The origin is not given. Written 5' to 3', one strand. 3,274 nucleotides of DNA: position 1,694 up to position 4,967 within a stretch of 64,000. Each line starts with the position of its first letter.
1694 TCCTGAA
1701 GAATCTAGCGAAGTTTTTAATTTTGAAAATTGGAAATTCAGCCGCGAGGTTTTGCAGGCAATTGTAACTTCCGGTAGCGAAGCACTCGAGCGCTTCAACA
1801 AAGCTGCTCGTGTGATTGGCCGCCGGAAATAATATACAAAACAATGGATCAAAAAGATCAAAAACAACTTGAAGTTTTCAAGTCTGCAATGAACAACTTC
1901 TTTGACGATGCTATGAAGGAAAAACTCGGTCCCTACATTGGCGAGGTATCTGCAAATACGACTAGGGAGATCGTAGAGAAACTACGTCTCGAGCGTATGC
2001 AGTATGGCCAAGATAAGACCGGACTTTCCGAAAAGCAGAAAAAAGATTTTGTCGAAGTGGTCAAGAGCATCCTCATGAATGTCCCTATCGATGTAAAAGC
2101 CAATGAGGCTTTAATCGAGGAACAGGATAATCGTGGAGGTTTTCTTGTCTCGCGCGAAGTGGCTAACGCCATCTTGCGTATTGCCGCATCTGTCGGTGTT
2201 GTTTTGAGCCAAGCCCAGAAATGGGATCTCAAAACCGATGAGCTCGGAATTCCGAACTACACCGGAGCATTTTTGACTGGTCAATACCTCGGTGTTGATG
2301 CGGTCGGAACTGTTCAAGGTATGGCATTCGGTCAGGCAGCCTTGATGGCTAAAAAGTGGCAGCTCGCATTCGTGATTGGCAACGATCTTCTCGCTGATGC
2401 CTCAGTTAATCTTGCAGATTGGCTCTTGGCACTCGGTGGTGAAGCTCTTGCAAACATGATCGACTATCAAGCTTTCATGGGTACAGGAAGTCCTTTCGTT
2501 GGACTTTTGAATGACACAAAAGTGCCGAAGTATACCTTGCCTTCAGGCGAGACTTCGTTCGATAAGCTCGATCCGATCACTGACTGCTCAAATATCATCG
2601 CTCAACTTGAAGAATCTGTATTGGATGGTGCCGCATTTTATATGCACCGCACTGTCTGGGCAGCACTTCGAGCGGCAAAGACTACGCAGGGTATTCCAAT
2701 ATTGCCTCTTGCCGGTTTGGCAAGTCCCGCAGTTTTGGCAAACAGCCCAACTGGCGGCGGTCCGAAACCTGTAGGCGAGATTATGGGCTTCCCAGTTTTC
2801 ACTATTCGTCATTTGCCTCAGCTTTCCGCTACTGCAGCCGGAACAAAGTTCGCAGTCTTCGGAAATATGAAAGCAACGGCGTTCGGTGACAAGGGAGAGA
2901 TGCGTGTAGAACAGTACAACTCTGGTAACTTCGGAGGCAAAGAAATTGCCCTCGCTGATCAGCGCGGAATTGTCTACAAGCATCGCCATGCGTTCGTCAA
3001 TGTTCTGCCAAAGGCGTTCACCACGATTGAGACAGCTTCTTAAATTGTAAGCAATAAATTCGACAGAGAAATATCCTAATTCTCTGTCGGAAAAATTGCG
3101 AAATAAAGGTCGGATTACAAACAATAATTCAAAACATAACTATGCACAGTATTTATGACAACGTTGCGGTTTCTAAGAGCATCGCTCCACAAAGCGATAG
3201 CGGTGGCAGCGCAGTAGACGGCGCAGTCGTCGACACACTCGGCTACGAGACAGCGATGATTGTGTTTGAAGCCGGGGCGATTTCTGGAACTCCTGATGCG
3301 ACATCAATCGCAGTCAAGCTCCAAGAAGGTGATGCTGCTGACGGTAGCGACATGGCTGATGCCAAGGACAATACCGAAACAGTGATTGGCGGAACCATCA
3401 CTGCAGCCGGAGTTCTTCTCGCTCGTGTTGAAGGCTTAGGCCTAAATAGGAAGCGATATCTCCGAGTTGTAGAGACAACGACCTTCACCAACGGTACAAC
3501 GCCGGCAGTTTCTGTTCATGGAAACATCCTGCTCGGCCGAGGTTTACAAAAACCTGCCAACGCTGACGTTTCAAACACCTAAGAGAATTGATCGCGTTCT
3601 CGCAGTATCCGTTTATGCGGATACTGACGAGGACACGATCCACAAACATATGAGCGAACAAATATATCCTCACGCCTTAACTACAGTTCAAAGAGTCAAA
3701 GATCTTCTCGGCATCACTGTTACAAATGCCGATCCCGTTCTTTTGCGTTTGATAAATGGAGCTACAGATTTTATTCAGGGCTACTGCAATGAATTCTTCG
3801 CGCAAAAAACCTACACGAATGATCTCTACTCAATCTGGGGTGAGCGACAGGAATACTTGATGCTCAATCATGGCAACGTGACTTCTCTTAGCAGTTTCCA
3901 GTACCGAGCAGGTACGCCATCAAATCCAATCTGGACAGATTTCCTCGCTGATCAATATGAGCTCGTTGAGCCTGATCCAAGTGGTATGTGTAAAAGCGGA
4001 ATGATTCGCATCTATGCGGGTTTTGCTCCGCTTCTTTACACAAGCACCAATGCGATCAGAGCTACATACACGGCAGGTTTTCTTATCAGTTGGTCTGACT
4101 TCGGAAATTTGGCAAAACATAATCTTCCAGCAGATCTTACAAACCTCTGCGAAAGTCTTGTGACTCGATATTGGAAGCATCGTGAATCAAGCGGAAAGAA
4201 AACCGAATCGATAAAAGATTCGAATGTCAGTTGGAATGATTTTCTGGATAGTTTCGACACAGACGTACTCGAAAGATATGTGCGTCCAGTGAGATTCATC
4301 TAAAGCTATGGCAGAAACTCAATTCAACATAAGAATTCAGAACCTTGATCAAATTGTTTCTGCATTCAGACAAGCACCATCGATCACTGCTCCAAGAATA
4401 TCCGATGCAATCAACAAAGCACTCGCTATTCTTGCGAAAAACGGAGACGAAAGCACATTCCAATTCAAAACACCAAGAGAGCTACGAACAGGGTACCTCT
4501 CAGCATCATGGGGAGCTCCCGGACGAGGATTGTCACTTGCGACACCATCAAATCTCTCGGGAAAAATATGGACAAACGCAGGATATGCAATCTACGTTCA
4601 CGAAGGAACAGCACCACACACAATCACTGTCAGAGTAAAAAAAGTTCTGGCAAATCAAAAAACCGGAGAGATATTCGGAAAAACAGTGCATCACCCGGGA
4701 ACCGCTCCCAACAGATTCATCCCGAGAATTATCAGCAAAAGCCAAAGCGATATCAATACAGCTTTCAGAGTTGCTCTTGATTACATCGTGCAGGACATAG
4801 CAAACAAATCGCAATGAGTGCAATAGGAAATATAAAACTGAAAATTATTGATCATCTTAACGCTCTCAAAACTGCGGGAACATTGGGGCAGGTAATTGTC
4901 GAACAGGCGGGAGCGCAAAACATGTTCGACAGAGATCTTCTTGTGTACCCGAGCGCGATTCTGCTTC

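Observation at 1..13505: Near-complete siphovirus morphogenesis and lysis module in a putative reduced-genome (CPR-like) host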

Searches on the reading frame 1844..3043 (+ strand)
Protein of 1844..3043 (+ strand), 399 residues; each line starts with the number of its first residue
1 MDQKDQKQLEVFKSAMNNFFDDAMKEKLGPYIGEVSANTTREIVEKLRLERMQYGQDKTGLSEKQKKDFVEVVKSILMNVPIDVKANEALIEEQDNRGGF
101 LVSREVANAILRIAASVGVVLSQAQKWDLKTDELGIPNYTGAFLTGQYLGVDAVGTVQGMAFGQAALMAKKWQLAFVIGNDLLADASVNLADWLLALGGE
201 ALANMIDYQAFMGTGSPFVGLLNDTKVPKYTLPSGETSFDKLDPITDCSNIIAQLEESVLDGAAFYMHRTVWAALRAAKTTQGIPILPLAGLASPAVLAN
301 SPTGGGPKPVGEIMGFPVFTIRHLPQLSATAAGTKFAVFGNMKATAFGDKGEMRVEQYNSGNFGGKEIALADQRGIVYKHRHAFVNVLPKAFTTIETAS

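Call 9: search_protein_families(library=pfam, max_evalue=0.01, proteins=[window:1844-3043:+])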
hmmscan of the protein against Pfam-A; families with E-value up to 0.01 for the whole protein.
window:1844-3043:+ (399 aa): 1 family
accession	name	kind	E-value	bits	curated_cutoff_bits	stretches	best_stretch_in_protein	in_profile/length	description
PF05065.19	Phage_capsid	-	1.3e-24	87.5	24.2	1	98-395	1-278/280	Phage capsid family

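Call 11: search_protein_families(library=phrogs, max_evalue=0.001, proteins=[window:1844-3043:+])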
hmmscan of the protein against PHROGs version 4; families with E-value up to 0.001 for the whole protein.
window:1844-3043:+ (399 aa): 2 families
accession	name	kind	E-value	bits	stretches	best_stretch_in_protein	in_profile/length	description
phrog_10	-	head and packaging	2.8e-24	87.1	1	15-396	278-634/752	major head protein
phrog_617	-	head and packaging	9.6e-08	32.3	1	130-355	382-581/626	major head protein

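Call 17: find_encoding_contigs(protein=window:1844-3043:+, flank=10000, max_places=10)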
Protein window:1844-3043:+ (399 aa): 20 contigs read that carry it; 7 places shown.
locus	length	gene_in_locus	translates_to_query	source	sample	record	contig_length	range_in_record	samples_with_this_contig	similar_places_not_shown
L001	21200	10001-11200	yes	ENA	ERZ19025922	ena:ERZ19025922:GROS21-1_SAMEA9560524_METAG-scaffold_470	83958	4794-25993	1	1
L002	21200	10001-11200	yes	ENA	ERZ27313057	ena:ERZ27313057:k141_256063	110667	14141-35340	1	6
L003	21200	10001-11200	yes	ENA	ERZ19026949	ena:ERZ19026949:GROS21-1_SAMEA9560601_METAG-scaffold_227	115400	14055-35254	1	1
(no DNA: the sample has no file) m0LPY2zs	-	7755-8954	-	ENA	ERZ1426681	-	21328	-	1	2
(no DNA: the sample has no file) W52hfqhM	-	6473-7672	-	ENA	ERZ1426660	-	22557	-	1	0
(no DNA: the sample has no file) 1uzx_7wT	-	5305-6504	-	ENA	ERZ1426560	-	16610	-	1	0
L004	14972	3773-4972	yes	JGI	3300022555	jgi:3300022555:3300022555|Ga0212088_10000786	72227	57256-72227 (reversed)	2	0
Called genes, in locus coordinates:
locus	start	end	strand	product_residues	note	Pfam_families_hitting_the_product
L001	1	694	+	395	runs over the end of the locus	PF13479:AAA_24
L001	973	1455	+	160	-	PF04492:Phage_rep_O (faint)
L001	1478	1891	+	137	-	-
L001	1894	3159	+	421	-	PF02195:ParB_N, PF03602:Cons_hypoth95 (faint), PF01555:N6_N4_Mtase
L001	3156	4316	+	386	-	PF00145:DNA_methylase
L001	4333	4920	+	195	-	-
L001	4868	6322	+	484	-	-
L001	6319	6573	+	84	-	-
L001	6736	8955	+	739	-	PF04860:Phage_portal, PF04233:Phage_Mu_F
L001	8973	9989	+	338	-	-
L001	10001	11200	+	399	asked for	PF05065:Phage_capsid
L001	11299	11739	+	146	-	-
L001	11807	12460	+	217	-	PF05135:Phage_connect_1 (faint), PF24163:HCP (weak)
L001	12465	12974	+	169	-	-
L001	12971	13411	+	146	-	-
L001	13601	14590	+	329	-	PF18906:Phage_tube_2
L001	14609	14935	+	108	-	-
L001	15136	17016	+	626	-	-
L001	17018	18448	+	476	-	-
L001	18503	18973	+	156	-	-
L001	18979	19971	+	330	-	-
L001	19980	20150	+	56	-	-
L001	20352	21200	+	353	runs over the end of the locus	-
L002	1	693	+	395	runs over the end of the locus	PF13479:AAA_24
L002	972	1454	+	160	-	PF04492:Phage_rep_O (faint)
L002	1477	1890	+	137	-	-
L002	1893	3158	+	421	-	PF02195:ParB_N, PF03602:Cons_hypoth95 (faint), PF01555:N6_N4_Mtase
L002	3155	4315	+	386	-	PF00145:DNA_methylase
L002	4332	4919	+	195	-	-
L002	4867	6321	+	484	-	-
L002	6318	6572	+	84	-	-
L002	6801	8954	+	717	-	PF04860:Phage_portal, PF04233:Phage_Mu_F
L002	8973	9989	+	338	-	-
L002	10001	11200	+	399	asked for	PF05065:Phage_capsid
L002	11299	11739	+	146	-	-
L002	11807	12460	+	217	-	PF05135:Phage_connect_1 (faint), PF24163:HCP (weak)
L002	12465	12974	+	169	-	-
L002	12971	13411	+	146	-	-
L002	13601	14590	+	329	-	PF18906:Phage_tube_2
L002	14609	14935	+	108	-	-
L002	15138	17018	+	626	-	-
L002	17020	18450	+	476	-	-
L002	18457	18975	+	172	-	-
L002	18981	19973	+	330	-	-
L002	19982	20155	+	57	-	-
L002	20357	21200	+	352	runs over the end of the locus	-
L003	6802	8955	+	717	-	PF04860:Phage_portal, PF04233:Phage_Mu_F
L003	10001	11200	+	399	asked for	PF05065:Phage_capsid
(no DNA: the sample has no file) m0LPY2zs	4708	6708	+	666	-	PF04860:Phage_portal, PF04233:Phage_Mu_F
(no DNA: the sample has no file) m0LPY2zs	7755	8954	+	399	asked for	PF05065:Phage_capsid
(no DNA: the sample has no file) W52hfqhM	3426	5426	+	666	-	PF04860:Phage_portal, PF04233:Phage_Mu_F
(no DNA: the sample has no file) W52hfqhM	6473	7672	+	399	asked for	PF05065:Phage_capsid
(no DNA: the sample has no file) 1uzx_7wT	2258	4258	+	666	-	PF04860:Phage_portal, PF04233:Phage_Mu_F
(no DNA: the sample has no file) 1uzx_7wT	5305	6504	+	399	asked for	PF05065:Phage_capsid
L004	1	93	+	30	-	?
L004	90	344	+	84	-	-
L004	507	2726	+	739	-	PF04860:Phage_portal, PF04233:Phage_Mu_F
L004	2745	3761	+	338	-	-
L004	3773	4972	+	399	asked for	PF05065:Phage_capsid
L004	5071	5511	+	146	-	-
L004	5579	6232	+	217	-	PF05135:Phage_connect_1 (faint), PF24163:HCP (weak)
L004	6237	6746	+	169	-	-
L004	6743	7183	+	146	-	-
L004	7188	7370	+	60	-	-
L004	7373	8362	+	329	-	PF18906:Phage_tube_2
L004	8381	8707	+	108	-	-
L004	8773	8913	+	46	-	-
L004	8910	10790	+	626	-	-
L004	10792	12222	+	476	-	-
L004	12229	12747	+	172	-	-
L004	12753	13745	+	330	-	-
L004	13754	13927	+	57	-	-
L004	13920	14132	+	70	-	-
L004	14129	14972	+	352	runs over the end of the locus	-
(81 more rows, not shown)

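Call 24: find_related_loci(query=L002:4867-6321:+, collection=viral_contigs, flank=10000)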
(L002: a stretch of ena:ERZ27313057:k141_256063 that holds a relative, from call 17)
Query L002:4867-6321:+ (484 aa) in viral_contigs; peptide patterns used: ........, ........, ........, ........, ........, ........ (x = any residue, [..] = any of these).
54 stretches matched a pattern; 48 encode a relative of the query (tblastn E <= 1e-3); 47 distinct loci.
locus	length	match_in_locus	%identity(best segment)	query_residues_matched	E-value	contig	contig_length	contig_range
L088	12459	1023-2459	86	1-480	0e+0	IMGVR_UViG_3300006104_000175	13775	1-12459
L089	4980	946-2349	76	16-484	0e+0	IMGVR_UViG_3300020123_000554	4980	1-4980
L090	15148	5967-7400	70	2-481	0e+0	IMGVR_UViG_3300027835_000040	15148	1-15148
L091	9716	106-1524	69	7-481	0e+0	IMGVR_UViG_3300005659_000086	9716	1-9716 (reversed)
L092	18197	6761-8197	69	2-481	0e+0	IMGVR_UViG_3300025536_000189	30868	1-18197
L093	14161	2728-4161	69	7-481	0e+0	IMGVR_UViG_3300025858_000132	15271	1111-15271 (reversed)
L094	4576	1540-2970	69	2-481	0e+0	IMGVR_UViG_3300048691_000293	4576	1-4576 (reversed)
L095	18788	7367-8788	68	5-481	0e+0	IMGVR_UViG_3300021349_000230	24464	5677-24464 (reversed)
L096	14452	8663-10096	68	1-481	0e+0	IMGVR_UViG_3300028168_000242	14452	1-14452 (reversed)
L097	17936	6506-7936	68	5-481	0e+0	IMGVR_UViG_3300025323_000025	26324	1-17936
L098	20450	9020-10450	68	2-481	0e+0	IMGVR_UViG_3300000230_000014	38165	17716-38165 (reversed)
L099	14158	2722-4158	67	1-481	0e+0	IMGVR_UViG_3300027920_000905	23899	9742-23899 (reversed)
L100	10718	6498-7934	67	1-481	0e+0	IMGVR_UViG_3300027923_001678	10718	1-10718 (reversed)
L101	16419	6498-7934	67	1-481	0e+0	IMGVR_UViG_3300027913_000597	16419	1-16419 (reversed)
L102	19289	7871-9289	66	7-481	0e+0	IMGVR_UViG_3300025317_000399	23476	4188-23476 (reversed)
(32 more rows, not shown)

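Call 40: search_protein_families(library=pfam, max_evalue=1, proteins=[L002:4332-4919:+])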
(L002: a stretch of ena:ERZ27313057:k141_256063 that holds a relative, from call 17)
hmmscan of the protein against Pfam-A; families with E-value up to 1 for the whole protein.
L002:4332-4919:+ (195 aa): 0 families

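Call 60: search_protein_families(library=phrogs, max_evalue=0.001, proteins=[L002:927-1454:+, L002:1477-1890:+, L002:1893-3158:+, L002:4332-4919:+, L002:4867-6321:+, L002:6318-6572:+])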
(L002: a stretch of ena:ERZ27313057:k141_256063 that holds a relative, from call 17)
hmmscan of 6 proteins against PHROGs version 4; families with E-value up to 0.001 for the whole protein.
L002:927-1454:+ (175 aa): 5 families
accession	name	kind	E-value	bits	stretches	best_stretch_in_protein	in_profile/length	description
phrog_18020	-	DNA, RNA and nucleotide metabolism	5.9e-19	69.8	1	7-149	8-139/248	replication initiation O-like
phrog_678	-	DNA, RNA and nucleotide metabolism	1.8e-16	61.6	1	3-153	22-178/346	replication initiation O-like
phrog_21732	-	unknown function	6.6e-10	39.9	1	8-172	3-155/360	-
phrog_2365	-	DNA, RNA and nucleotide metabolism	0.00035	21.7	0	31-58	48-75/232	replication initiation O-like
phrog_277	-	DNA, RNA and nucleotide metabolism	0.00065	20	0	28-60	45-77/318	replication initiation O-like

L002:1477-1890:+ (137 aa): 2 families
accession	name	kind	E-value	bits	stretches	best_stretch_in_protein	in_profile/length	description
phrog_6537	-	DNA, RNA and nucleotide metabolism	5.2e-11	44.2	1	14-123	9-107/126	RusA-like Holliday junction resolvase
phrog_34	-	DNA, RNA and nucleotide metabolism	0.00047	20.9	1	74-134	125-192/259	RusA-like Holliday junction resolvase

L002:1893-3158:+ (421 aa): 27 families (the best 25 are shown)
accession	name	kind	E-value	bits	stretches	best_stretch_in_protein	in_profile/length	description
phrog_498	-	other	2.6e-122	410.5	1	2-416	36-423/633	DNA methyltransferase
phrog_67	-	other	4.4e-45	156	1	156-418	103-348/743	DNA methyltransferase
phrog_620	-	DNA, RNA and nucleotide metabolism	7.9e-36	125.2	1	3-167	11-157/217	ParB-like partition protein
phrog_9353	-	unknown function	1.2e-29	105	1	2-167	12-161/245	-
phrog_8071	-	DNA, RNA and nucleotide metabolism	8.8e-24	85.5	1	2-215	8-210/389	ParB-like partition protein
phrog_3008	-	other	8.7e-23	81.8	1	331-418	126-216/244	DNA methyltransferase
phrog_23085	-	unknown function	1.3e-21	77.7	1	318-413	5-105/138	-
phrog_723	-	DNA, RNA and nucleotide metabolism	1.7e-20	74.8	1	3-163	15-160/223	ParB-like partition protein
phrog_2159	-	DNA, RNA and nucleotide metabolism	1e-12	49.1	1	3-131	63-182/365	ParB-like partition protein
phrog_940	-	DNA, RNA and nucleotide metabolism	3.2e-10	40.8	1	3-127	8-127/388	nuclease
phrog_4715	-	DNA, RNA and nucleotide metabolism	3.3e-10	40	1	2-114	148-245/630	ParB-like partition protein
phrog_18293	-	other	3.8e-10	40.8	1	343-418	38-112/119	methyltransferase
phrog_6952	-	other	4e-09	37.6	1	338-403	100-165/181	DNA methyltransferase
phrog_5475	-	unknown function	9e-09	35.6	1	4-64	6-61/458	-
phrog_8769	-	other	7.1e-08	33.2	1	368-415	8-55/71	methyltransferase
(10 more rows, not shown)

L002:4332-4919:+ (195 aa): 0 families

L002:4867-6321:+ (484 aa): 6 families
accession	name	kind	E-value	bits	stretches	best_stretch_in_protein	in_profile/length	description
phrog_38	-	head and packaging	1.3e-66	226.8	1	19-476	266-709/760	terminase large subunit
phrog_14112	-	unknown function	1.8e-11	44.9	1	59-207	97-236/247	-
phrog_5573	-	head and packaging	9e-10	39.4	1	243-467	8-231/250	terminase large subunit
phrog_979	-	head and packaging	1e-05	25.5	1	382-474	499-603/642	terminase large subunit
phrog_2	-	head and packaging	3.1e-05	23.9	1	11-471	234-593/807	terminase large subunit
phrog_4758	-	head and packaging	0.00012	22.5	1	73-260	65-241/243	terminase large subunit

L002:6318-6572:+ (84 aa): 0 families

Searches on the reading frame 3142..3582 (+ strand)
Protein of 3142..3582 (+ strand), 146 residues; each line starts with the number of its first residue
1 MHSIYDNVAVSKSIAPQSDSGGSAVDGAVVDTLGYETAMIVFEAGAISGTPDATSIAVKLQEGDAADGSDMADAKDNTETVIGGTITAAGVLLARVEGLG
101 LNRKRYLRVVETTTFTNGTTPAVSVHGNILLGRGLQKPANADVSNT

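Call 9: search_protein_families(library=pfam, max_evalue=0.01, proteins=[window:3142-3582:+])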
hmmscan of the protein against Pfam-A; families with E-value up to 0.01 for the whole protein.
window:3142-3582:+ (146 aa): 0 families

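Call 11: search_protein_families(library=phrogs, max_evalue=0.001, proteins=[window:3142-3582:+])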
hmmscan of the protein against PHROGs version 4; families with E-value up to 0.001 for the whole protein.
window:3142-3582:+ (146 aa): 1 family
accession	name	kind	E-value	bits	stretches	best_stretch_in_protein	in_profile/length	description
phrog_5707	-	unknown function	7.7e-15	56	1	1-125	2-120/134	-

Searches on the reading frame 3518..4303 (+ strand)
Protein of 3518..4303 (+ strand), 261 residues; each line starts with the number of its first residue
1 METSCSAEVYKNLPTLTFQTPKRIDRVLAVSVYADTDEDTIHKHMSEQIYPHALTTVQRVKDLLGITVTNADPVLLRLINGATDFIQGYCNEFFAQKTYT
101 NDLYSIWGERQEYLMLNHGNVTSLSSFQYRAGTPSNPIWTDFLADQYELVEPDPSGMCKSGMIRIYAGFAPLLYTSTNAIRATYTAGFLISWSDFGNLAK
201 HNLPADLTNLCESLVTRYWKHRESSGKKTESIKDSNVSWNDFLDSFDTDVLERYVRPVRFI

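Call 9: search_protein_families(library=pfam, max_evalue=0.01, proteins=[window:3518-4303:+])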
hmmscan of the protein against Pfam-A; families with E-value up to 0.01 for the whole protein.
window:3518-4303:+ (261 aa): 1 family
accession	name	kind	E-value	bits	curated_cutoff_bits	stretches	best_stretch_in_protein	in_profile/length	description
PF05135.19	Phage_connect_1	-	8.3e-08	33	21.2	1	56-94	3-41/101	Phage gp6-like head-tail connector protein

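Call 11: search_protein_families(library=phrogs, max_evalue=0.001, proteins=[window:3518-4303:+])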
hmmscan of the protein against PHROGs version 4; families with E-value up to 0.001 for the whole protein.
window:3518-4303:+ (261 aa): 3 families
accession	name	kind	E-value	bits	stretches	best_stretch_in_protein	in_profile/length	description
phrog_442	-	connector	1.3e-21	78.1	1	38-259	71-265/270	head-tail adaptor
phrog_132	-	connector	9e-06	26.6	0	55-106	11-58/124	head-tail adaptor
phrog_1161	-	connector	0.00011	23.4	0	55-101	1-49/106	head-tail adaptor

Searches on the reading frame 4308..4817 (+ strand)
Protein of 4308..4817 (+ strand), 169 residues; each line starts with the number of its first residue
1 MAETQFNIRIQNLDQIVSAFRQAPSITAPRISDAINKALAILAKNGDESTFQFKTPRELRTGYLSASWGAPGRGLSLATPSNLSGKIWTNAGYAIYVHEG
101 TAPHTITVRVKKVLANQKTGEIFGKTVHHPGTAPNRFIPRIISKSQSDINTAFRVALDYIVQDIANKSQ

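Call 9: search_protein_families(library=pfam, max_evalue=0.01, proteins=[window:4308-4817:+])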
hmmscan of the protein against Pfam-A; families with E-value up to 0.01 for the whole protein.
window:4308-4817:+ (169 aa): 0 families

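Call 11: search_protein_families(library=phrogs, max_evalue=0.001, proteins=[window:4308-4817:+])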
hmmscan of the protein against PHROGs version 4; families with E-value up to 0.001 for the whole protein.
window:4308-4817:+ (169 aa): 1 family
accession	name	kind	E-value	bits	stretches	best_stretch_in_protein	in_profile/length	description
phrog_5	-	connector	4.9e-09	37.4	1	6-154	91-202/239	tail completion or Neck1 protein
